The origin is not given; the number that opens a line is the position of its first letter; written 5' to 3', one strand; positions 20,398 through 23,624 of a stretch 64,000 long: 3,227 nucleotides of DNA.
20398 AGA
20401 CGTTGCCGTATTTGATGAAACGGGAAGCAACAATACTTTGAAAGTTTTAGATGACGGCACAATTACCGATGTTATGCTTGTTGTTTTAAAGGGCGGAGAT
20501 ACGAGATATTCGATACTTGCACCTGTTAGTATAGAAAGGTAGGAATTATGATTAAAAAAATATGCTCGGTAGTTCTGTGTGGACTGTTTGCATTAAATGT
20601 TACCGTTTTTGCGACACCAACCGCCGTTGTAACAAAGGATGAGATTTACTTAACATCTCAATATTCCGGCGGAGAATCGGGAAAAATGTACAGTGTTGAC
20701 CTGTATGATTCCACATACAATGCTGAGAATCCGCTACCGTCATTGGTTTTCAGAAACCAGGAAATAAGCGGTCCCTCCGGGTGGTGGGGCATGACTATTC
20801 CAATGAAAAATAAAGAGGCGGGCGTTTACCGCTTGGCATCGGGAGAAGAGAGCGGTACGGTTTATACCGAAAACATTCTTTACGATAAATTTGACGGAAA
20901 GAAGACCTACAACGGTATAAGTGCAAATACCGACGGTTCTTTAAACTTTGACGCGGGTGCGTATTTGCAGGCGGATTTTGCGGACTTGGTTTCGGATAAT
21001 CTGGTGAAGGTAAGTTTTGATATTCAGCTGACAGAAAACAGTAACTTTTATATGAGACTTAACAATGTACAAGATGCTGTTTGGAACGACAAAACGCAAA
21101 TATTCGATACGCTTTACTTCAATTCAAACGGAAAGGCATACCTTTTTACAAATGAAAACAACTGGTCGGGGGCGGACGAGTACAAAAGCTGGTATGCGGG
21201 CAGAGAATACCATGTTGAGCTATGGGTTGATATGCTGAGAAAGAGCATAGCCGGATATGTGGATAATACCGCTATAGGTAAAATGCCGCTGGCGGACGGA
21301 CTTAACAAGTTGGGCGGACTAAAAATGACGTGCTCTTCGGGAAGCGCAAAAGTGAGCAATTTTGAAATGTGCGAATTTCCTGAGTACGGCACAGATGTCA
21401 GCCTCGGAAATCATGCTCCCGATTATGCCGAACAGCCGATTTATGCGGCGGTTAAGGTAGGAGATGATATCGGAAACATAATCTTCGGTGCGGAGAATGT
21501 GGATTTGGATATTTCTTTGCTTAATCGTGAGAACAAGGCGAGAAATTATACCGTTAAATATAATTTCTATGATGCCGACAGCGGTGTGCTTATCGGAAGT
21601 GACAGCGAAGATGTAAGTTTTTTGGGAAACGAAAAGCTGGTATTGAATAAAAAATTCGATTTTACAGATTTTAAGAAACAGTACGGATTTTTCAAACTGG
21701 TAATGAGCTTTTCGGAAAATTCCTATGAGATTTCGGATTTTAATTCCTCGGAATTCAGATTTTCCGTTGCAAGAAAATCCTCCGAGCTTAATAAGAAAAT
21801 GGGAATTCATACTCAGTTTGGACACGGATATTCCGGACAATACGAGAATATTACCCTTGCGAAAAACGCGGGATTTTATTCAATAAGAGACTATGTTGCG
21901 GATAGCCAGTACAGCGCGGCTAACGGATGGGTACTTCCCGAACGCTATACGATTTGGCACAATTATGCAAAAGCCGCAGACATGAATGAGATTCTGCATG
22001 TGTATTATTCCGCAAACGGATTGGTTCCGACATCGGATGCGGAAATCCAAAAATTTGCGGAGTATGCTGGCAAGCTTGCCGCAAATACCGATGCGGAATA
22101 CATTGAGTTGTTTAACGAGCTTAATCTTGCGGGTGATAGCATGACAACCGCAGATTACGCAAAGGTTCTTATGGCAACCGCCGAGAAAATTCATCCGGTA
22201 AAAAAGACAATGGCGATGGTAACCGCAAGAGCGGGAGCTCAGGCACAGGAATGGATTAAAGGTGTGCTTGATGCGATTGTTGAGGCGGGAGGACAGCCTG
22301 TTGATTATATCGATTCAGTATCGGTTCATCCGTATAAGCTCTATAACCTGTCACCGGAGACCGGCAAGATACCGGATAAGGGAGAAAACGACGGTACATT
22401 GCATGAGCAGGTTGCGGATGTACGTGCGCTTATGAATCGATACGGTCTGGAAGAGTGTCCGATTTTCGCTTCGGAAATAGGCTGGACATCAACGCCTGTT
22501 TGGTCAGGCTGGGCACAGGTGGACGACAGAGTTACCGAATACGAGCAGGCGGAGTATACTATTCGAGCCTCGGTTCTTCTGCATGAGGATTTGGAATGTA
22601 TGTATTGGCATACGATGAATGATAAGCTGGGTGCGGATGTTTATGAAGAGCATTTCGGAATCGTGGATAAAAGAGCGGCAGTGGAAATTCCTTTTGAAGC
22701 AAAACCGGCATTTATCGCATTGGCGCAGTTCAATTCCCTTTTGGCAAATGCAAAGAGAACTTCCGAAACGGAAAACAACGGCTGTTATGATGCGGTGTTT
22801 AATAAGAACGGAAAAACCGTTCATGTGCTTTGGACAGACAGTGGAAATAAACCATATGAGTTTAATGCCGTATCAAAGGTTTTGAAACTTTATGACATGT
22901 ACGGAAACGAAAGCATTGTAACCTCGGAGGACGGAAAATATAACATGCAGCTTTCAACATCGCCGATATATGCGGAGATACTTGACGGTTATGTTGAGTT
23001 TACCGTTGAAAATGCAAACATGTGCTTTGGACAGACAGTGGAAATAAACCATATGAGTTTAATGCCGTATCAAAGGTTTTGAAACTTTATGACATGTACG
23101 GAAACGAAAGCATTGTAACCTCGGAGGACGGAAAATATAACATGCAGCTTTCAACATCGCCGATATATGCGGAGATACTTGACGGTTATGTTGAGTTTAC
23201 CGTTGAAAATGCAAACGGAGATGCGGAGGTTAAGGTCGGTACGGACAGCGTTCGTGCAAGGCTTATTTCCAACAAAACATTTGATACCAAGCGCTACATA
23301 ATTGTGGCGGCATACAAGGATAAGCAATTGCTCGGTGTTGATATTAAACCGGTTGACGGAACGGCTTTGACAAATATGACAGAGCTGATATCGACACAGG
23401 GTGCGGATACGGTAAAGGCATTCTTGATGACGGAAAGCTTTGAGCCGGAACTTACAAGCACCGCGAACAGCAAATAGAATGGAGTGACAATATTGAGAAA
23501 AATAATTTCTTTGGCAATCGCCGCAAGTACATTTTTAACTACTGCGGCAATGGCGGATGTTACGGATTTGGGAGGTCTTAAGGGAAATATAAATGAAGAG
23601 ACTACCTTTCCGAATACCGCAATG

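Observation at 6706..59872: Two permuted paralogous surface-glycan loci sit side by side and fill about 50 kb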

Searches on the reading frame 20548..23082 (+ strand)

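Call 3: search_protein_families(library=pfam, proteins=[window:20548-23082:+], max_evalue=0.01)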
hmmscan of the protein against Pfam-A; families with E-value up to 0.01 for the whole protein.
window:20548-23082:+ (844 aa): 1 family
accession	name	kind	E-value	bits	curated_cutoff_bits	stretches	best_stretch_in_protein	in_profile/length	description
PF24318.1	DUF7490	-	0.0015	18.5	27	1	318-361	21-64/106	Domain of unknown function (DUF7490)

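Call 8: search_protein_families(library=ncbifam, proteins=[window:20548-23082:+], max_evalue=0.01)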
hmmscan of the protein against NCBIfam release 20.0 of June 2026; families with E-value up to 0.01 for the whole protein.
window:20548-23082:+ (844 aa): 0 families

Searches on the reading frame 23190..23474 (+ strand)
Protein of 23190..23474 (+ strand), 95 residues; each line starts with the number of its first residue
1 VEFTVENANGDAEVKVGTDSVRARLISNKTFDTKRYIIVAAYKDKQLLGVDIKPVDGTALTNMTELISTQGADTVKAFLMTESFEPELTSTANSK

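Call 82: search_protein_families(library=ncbifam, proteins=[window:23190-23474:+], max_evalue=1)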
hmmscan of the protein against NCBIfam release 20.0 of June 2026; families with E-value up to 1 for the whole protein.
seq(95 aa): 0 families

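Call 83: search_protein_families(library=pfam, proteins=[window:23190-23474:+], max_evalue=1)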
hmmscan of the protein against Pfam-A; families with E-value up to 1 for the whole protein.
seq(95 aa): 2 families
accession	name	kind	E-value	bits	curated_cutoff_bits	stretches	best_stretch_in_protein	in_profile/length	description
PF03785.20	Peptidase_C25_C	-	0.011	16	25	1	33-72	23-61/79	Peptidase family C25, C terminal ig-like domain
PF24108.1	DUF7383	-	0.16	12.7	27.9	1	7-75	30-100/123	Family of unknown function (DUF7383)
